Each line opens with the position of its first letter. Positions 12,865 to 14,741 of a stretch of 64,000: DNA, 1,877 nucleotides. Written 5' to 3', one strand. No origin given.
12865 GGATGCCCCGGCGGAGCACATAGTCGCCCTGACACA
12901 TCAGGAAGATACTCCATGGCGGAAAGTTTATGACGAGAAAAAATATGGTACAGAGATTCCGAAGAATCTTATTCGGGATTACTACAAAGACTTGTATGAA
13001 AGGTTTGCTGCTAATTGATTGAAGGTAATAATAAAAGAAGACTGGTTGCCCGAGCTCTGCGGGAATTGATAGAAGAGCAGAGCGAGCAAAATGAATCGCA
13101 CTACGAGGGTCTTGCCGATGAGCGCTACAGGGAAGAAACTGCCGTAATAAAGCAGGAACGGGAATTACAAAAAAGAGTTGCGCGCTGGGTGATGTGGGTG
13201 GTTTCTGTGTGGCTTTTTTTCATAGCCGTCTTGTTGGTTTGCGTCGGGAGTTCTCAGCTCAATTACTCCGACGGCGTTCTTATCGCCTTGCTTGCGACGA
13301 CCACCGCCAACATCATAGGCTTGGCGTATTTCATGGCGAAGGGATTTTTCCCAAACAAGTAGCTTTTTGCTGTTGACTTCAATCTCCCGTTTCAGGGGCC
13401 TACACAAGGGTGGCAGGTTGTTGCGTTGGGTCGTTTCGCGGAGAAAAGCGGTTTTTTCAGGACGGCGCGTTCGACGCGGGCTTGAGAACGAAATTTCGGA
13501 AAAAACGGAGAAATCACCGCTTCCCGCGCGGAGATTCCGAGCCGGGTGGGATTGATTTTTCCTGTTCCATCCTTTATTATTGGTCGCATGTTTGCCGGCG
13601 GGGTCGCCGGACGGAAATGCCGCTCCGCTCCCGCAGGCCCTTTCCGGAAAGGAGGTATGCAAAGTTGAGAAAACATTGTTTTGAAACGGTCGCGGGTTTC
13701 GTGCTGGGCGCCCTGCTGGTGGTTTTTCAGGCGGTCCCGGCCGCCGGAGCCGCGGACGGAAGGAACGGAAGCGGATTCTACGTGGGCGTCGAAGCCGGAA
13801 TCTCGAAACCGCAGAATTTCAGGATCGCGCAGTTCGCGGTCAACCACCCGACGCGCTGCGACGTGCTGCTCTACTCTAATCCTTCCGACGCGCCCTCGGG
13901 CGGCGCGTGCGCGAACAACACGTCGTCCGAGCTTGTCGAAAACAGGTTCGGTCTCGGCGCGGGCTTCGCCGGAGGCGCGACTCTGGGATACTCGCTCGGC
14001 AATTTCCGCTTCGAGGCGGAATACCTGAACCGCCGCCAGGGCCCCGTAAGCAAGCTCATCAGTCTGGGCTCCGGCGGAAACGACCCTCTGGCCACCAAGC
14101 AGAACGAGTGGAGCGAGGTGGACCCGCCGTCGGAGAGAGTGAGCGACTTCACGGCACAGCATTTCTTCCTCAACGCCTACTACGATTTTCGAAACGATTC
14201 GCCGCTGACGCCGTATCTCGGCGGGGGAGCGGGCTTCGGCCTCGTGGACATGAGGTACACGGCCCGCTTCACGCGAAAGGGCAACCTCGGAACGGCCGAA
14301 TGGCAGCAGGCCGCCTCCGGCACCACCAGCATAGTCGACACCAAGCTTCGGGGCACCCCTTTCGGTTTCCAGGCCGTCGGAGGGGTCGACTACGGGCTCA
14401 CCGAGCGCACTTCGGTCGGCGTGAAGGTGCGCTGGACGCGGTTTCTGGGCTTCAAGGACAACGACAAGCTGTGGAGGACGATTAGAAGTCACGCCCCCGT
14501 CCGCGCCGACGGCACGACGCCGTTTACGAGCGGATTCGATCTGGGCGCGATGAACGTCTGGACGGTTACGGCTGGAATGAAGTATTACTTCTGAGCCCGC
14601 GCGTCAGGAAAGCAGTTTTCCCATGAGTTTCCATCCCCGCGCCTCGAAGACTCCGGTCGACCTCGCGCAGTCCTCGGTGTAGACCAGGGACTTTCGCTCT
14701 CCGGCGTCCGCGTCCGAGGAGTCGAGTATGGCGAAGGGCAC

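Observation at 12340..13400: Panacea-domain (DUF4065) antitoxin coupled to a small two-TM membrane protein: candidate PanA/PanT module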

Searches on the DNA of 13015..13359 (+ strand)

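Call 36: search_dna_similar(query=L012:1965-2815:+, collection=ecoli_genomes, mode=near, max_rows=5)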
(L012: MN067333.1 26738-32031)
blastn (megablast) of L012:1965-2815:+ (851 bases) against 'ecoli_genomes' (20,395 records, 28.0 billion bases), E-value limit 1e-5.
Records with a match: 22; places in all: 23; records where one place covers at least 80% of the query: 15.
Genomes with a match: 22 of 5426; with a place that covers at least 80% of the query: 15. Places per genome that has any: lowest 1, median 1, highest 2. On chromosomes: 23 places; on plasmids: 0.
Best place of each record, by identity: >=99% 13; 95-99% 9.
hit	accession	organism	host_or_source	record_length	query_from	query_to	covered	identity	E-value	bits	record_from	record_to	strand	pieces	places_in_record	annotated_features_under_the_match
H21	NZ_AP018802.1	Escherichia coli strain E2863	Bos taurus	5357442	1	851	100%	100.0%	0e+0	1572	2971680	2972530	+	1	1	Panacea domain-containing protein | hypothetical protein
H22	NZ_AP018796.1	Escherichia coli strain E2855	Bos taurus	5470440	1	851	100%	100.0%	0e+0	1572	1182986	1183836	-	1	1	Panacea domain-containing protein | hypothetical protein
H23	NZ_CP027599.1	Escherichia coli strain 97-3250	Homo sapiens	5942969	1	851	100%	100.0%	0e+0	1572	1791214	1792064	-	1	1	Panacea domain-containing protein | hypothetical protein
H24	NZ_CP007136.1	Escherichia coli O145:H28 str. RM12581 strain RM12581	lettuce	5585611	1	851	100%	100.0%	0e+0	1572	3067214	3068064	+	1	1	Panacea domain-containing protein | hypothetical protein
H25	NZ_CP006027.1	Escherichia coli O145:H28 str. RM13514 strain RM13514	Homo sapiens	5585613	1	851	100%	100.0%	0e+0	1572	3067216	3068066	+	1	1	Panacea domain-containing protein | hypothetical protein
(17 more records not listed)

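Call 38: get_annotated_region(hit=H21, flank=1500)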
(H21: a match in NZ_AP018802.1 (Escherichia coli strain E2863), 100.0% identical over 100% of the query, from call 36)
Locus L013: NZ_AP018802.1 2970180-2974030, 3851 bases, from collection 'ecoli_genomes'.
description: Escherichia coli strain E2863 chromosome, complete genome
organism: Escherichia coli strain E2863 (NCBI taxid 562)
replicon: chromosome; assembly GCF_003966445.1
host: Bos taurus; source: -; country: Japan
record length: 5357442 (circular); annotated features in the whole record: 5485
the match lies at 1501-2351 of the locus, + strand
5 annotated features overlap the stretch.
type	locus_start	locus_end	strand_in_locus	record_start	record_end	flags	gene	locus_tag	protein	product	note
CDS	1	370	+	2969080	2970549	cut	-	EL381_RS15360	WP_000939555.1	Eco57I restriction-modification methylase domain-containing protein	-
CDS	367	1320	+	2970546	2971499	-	-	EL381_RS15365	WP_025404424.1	BsuBI/PstI family type II restriction endonuclease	-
CDS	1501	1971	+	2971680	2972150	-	-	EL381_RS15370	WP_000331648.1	Panacea domain-containing protein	-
CDS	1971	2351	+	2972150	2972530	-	-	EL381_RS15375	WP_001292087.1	hypothetical protein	-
CDS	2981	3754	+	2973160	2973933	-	-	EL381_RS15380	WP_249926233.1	Rha family phage regulatory protein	-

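Call 53: search_dna_similar(query=L012:1965-2815:+, collection=ecoli_genomes, mode=distant, max_rows=25, rows=spread, max_evalue=0.001)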
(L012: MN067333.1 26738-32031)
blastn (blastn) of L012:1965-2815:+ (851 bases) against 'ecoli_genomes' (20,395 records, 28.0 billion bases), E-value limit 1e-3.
Records with a match: 46; places in all: 47; records where one place covers at least 80% of the query: 26.
Genomes with a match: 46 of 5426; with a place that covers at least 80% of the query: 26. Places per genome that has any: lowest 1, median 1, highest 2. On chromosomes: 46 places; on plasmids: 1.
Best place of each record, by identity: >=99% 13; 95-99% 9; 80-90% 6; 60-80% 18.
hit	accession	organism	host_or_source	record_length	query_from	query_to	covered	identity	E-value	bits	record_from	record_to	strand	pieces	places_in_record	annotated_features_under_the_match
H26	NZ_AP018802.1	Escherichia coli strain E2863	Bos taurus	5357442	1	851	100%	100.0%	0e+0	1535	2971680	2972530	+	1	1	Panacea domain-containing protein | hypothetical protein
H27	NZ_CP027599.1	Escherichia coli strain 97-3250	Homo sapiens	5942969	1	851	100%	100.0%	0e+0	1535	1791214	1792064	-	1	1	Panacea domain-containing protein | hypothetical protein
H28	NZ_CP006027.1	Escherichia coli O145:H28 str. RM13514 strain RM13514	Homo sapiens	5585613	1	851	100%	100.0%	0e+0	1535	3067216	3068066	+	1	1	Panacea domain-containing protein | hypothetical protein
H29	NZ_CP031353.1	Escherichia coli O145 strain RM9154-C1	Cattle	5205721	1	851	100%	100.0%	0e+0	1535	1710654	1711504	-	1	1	Panacea domain-containing protein | hypothetical protein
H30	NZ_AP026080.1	Escherichia coli strain F690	Homo sapiens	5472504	1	851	100%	100.0%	0e+0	1535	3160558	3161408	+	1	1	Panacea domain-containing protein | hypothetical protein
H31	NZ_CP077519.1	Escherichia coli O111:H8 strain 7-16 37A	bovine feces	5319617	1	851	100%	100.0%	0e+0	1535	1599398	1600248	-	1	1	Panacea domain-containing protein | hypothetical protein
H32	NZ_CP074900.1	Escherichia coli strain 10_253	Homo sapiens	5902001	1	851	100%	100.0%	0e+0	1535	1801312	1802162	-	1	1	Panacea domain-containing protein | hypothetical protein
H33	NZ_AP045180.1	Escherichia coli strain JNEC-KY204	Homo sapiens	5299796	1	851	100%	97.4%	0e+0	1436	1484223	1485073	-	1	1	Panacea domain-containing protein | hypothetical protein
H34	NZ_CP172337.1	Escherichia coli strain CE-O153H30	wild bird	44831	1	827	97%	65.6%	3e-44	188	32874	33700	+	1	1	Panacea domain-containing protein | hypothetical protein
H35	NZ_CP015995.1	Escherichia coli strain S51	poultry meat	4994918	1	826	97%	65.4%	1e-43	187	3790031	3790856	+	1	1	Panacea domain-containing protein | hypothetical protein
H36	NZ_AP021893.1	Escherichia coli strain 2018-06-4CC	Homo sapiens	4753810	1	826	97%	65.4%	1e-43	187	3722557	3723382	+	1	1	Panacea domain-containing protein | hypothetical protein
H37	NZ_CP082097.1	Escherichia coli strain MS15052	Homo sapiens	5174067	1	826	97%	65.4%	1e-43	187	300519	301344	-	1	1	Panacea domain-containing protein | hypothetical protein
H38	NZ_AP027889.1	Escherichia coli strain 2018-06-4CC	Homo sapiens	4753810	1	826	97%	65.4%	1e-43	187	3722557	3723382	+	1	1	Panacea domain-containing protein | hypothetical protein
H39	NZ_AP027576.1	Escherichia coli strain LR-62-2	Homo sapiens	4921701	1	826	97%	65.4%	1e-43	187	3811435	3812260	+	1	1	Panacea domain-containing protein | hypothetical protein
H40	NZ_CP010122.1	Escherichia coli strain C5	cow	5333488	1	831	48%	69.9%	2e-16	175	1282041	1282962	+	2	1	Panacea domain-containing protein | hypothetical protein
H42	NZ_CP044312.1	Escherichia coli strain RM13745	missing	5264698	1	191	22%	67.9%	9e-7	64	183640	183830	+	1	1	Panacea domain-containing protein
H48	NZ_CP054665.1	Escherichia coli strain IGC_EcoliInv_1.1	Mus musculus (G2 mouse)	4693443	67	125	7%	83.1%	3e-6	63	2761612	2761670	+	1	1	Panacea domain-containing protein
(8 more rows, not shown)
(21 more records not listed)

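Call 54: get_annotated_region(hit=H35, flank=1200)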
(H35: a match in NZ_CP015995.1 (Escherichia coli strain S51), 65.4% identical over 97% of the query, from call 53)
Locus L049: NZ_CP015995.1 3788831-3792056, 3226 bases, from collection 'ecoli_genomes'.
description: Escherichia coli strain S51 chromosome, complete genome
organism: Escherichia coli strain S51 (NCBI taxid 562)
replicon: chromosome; assembly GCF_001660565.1
host: -; source: poultry meat; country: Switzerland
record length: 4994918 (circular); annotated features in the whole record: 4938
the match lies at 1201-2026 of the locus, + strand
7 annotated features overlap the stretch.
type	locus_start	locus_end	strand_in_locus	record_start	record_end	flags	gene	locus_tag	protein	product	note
CDS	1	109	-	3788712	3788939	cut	-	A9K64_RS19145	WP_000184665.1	helix-turn-helix domain-containing protein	-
CDS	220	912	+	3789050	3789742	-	-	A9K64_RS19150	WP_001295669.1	XRE family transcriptional regulator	-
CDS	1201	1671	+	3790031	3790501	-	-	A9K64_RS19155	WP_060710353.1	Panacea domain-containing protein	-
CDS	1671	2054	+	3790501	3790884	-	-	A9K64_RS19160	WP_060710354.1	hypothetical protein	-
CDS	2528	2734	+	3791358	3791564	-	-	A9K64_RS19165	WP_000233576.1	phage encoded cell division inhibitor protein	-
CDS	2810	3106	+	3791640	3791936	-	-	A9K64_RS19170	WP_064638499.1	host-nuclease inhibitor Gam family protein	-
CDS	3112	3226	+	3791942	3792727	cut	bet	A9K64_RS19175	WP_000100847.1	phage recombination protein Bet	-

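Call 55: get_annotated_region(hit=H40, flank=1200)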
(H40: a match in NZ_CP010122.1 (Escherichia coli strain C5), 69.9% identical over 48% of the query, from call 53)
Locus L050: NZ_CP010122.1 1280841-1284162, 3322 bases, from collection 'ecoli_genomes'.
description: Escherichia coli strain C5 chromosome, complete genome
organism: Escherichia coli strain C5 (NCBI taxid 562)
replicon: chromosome; assembly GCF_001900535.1
host: cow; source: -; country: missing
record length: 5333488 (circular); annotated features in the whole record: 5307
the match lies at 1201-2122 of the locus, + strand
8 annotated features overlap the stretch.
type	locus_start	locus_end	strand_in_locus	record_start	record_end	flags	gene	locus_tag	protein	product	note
CDS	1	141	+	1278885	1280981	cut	traD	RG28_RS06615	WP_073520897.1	type IV conjugative transfer system coupling protein TraD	-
CDS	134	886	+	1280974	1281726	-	-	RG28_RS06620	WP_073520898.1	TIGR03747 family integrating conjugative element membrane protein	-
CDS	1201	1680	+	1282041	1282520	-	-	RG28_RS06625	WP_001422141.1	Panacea domain-containing protein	-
CDS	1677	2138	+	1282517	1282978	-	-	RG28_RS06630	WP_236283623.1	hypothetical protein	-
CDS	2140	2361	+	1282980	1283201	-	-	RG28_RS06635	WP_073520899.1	hypothetical protein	-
CDS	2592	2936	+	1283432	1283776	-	-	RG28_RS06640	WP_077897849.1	RAQPRD family integrative conjugative element protein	-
CDS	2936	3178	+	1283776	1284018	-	-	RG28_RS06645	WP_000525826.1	TIGR03758 family integrating conjugative element protein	-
CDS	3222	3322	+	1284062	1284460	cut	-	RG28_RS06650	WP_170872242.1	TIGR03745 family integrating conjugative element membrane protein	-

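Call 56: get_annotated_region(hit=H42, flank=1500)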
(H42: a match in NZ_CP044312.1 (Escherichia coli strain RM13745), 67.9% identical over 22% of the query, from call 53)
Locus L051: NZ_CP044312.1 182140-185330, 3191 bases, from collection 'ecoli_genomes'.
description: Escherichia coli strain RM13745 chromosome, complete genome
organism: Escherichia coli strain RM13745 (NCBI taxid 562)
replicon: chromosome; assembly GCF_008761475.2
host: -; source: missing; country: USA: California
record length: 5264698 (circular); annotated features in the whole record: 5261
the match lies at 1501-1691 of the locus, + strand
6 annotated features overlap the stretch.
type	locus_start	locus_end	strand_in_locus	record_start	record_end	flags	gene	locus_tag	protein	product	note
CDS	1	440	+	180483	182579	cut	traD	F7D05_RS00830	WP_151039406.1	type IV conjugative transfer system coupling protein TraD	-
CDS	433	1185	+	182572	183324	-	-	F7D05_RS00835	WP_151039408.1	TIGR03747 family integrating conjugative element membrane protein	-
CDS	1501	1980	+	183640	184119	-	-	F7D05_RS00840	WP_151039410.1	Panacea domain-containing protein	-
CDS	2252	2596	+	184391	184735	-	-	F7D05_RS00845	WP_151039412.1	RAQPRD family integrative conjugative element protein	-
CDS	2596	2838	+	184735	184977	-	-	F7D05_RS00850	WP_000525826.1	TIGR03758 family integrating conjugative element protein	-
CDS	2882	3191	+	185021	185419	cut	-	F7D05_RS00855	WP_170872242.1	TIGR03745 family integrating conjugative element membrane protein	-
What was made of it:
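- An E. coli ICE retains PanA only (L051 against L050; calls 55, 56).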

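Call 57: get_annotated_region(hit=H48, flank=1500)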
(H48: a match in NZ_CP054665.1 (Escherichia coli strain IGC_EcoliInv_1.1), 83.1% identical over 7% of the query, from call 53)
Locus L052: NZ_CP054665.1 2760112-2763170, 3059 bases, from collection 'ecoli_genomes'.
description: Escherichia coli strain IGC_EcoliInv_1.1 chromosome, complete genome
organism: Escherichia coli strain IGC_EcoliInv_1.1 (NCBI taxid 562)
replicon: chromosome; assembly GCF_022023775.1
host: Mus musculus (G2 mouse); source: not applicable; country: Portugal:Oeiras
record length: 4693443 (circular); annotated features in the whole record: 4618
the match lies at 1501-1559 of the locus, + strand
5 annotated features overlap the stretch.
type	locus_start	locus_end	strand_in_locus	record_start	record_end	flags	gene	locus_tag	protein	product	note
CDS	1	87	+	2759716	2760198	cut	smpB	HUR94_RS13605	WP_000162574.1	SsrA-binding protein SmpB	-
tmRNA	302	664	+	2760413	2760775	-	ssrA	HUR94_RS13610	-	transfer-messenger RNA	-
CDS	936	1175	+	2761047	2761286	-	-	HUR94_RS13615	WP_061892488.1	DinI family protein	-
CDS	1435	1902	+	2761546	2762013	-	-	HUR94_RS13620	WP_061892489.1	Panacea domain-containing protein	-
CDS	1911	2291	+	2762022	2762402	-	-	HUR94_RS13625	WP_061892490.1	hypothetical protein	-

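Call 74: search_dna_similar(query=L052:1435-2291:+, collection=ecoli_genomes, mode=distant, max_rows=25, rows=spread, max_evalue=0.001)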
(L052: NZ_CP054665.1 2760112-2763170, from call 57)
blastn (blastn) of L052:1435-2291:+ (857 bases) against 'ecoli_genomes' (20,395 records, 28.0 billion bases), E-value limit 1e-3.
Records with a match: 55; places in all: 55; records where one place covers at least 80% of the query: 6.
Genomes with a match: 55 of 5426; with a place that covers at least 80% of the query: 6. Places per genome that has any: lowest 1, median 1, highest 1. On chromosomes: 54 places; on plasmids: 1.
Best place of each record, by identity: >=99% 6; 80-90% 15; 60-80% 34.
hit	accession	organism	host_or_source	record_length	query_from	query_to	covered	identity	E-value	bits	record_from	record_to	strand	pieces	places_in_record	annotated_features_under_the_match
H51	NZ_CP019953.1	Escherichia coli M8 strain M8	Mus musculus C57Bl/6J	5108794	1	857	100%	100.0%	0e+0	1546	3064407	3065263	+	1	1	Panacea domain-containing protein | hypothetical protein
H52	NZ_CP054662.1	Escherichia coli strain IGC_RcoliRes_1.1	Mus musculus (G2 mouse)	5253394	1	857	100%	100.0%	0e+0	1546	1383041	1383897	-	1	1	Panacea domain-containing protein | hypothetical protein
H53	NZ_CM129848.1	Escherichia coli strain TB06052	fresh water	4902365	1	857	100%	99.9%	0e+0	1542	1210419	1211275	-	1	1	Panacea domain-containing protein | hypothetical protein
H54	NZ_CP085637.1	Escherichia coli strain fECg99.1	pigeon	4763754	18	832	23%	75.9%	1e-11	142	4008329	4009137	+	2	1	Panacea domain-containing protein | hypothetical protein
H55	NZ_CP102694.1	Escherichia coli strain GN4554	Homo sapiens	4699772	18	832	23%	75.9%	1e-11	142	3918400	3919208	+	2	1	Panacea domain-containing protein | hypothetical protein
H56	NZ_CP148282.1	Escherichia coli strain Z1323PEC0010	Dog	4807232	18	832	23%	75.9%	1e-11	142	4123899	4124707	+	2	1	Panacea domain-containing protein | hypothetical protein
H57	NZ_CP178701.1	Escherichia coli strain VTB97448v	Chicken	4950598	18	832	23%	75.9%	1e-11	142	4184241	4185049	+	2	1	Panacea domain-containing protein | hypothetical protein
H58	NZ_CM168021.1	Escherichia coli strain PEC122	Sus scrofa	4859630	18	832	23%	75.9%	1e-11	142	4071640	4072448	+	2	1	Panacea domain-containing protein | hypothetical protein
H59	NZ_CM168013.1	Escherichia coli strain PEC301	Sus scrofa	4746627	18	832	23%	75.9%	1e-11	142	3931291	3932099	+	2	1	Panacea domain-containing protein | hypothetical protein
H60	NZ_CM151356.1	Escherichia coli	Homo sapiens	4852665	18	832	23%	75.9%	1e-11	142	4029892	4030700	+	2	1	Panacea domain-containing protein | hypothetical protein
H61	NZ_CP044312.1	Escherichia coli strain RM13745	missing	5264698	1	204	24%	71.4%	5e-17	100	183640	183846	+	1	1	Panacea domain-containing protein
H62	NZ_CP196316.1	Escherichia coli strain AH19B041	Homo sapiens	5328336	1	204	24%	71.4%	5e-17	100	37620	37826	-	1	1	Panacea domain-containing protein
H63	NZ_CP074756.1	Escherichia coli strain F2_407_2_2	bovine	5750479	14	204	22%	71.6%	2e-14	91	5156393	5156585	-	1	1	Panacea domain-containing protein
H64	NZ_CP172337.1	Escherichia coli strain CE-O153H30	wild bird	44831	18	201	21%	70.1%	1e-12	84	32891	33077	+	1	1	Panacea domain-containing protein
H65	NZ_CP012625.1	Escherichia coli strain SF-468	Homo sapiens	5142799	18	201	21%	69.5%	4e-11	80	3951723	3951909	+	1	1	Panacea domain-containing protein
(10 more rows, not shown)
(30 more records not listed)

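Call 75: get_annotated_region(hit=H54, flank=1200)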
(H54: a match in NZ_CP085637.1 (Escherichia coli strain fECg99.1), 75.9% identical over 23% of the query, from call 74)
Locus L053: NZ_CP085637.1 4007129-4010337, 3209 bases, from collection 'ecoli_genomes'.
description: Escherichia coli strain fECg99.1 chromosome, complete genome
organism: Escherichia coli strain fECg99.1 (NCBI taxid 562)
replicon: chromosome; assembly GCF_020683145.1
host: pigeon; source: organ; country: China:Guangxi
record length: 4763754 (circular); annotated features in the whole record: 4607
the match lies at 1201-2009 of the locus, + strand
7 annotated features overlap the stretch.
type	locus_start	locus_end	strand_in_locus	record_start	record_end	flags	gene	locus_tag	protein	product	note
CDS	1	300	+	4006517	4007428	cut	-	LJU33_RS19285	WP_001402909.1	DUF4760 domain-containing protein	-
CDS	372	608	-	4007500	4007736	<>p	-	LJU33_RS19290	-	S24 family peptidase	internal stop; incomplete; partial in the middle of a contig; missing N-terminus and C-terminus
CDS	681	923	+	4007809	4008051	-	-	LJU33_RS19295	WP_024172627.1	DinI family protein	-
CDS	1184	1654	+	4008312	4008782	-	-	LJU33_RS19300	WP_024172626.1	Panacea domain-containing protein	-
CDS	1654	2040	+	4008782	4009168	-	-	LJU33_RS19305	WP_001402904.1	hypothetical protein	-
CDS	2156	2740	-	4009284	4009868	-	-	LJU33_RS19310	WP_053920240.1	tail fiber assembly protein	-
CDS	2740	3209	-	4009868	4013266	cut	-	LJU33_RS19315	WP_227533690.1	prophage tail fiber N-terminal domain-containing protein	-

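Call 76: get_annotated_region(hit=H63, flank=1500)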
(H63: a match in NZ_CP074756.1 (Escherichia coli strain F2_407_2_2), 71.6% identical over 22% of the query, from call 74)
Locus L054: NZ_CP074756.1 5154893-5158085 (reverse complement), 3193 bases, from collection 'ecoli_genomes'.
description: Escherichia coli strain F2_407_2_2 chromosome, complete genome
organism: Escherichia coli strain F2_407_2_2 (NCBI taxid 562)
replicon: chromosome; assembly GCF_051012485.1
host: bovine; source: missing; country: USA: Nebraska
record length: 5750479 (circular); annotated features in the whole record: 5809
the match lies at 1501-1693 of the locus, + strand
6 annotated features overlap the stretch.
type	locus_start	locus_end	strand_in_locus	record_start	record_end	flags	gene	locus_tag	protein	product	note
CDS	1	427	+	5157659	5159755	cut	traD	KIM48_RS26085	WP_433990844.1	type IV conjugative transfer system coupling protein TraD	-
CDS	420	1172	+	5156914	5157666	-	-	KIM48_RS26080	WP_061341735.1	TIGR03747 family integrating conjugative element membrane protein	-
CDS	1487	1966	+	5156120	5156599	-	-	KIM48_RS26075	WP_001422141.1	Panacea domain-containing protein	-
CDS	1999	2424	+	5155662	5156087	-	-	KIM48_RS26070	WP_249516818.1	hypothetical protein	-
CDS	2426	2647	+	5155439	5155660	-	-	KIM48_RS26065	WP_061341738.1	hypothetical protein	-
CDS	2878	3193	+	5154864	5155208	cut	-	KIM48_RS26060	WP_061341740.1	RAQPRD family integrative conjugative element protein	-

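Call 77: get_annotated_region(hit=H65, flank=1500)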
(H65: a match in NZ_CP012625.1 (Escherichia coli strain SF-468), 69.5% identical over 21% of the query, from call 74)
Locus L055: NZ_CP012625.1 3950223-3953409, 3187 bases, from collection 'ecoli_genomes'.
description: Escherichia coli strain SF-468 chromosome, complete genome
organism: Escherichia coli strain SF-468 (NCBI taxid 562)
replicon: chromosome; assembly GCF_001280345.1
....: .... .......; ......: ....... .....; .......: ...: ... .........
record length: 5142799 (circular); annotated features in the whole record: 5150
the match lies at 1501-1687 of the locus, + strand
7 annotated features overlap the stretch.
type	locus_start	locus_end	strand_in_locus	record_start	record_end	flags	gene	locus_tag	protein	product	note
CDS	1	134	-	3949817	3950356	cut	-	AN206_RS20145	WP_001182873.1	toxin YdaT domain-containing protein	-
CDS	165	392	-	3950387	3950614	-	-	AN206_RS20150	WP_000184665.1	helix-turn-helix domain-containing protein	-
CDS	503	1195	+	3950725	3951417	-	-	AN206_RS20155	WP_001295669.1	XRE family transcriptional regulator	-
CDS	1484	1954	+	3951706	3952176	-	-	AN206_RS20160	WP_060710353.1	Panacea domain-containing protein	-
CDS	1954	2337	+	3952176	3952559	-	-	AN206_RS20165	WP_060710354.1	hypothetical protein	-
CDS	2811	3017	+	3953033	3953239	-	-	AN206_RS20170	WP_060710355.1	cell division inhibitor protein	-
CDS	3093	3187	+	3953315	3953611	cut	-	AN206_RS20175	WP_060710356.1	host-nuclease inhibitor Gam family protein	-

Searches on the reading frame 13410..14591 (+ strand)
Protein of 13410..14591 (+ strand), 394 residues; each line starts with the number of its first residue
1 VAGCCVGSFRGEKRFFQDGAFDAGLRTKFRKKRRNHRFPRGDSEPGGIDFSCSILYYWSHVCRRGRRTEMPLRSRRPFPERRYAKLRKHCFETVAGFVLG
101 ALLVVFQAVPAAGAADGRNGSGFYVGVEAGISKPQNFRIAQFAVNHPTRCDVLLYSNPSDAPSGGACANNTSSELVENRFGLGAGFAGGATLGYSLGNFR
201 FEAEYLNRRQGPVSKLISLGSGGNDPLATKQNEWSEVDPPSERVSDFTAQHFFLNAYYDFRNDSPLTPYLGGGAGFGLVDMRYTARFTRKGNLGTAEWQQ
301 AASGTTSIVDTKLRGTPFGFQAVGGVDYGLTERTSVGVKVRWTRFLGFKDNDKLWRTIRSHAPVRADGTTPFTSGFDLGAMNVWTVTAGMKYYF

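Call 4: search_protein_families(library=pfam, proteins=[window:13410-14591:+], max_evalue=0.1)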
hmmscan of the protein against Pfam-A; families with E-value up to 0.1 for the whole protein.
window:13410-14591:+ (394 aa): 3 families
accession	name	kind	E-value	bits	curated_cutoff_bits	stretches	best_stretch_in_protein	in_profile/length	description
PF13505.12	OMP_b-brl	-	1.9e-08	35.1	28.7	1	103-345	3-155/175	Outer membrane protein beta-barrel domain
PF01617.23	Surface_Ag_2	-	6.3e-05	23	22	1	185-282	70-169/247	Surface antigen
PF02462.21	Opacity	-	0.0004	20.9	21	1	193-347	2-107/126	Opacity family porin protein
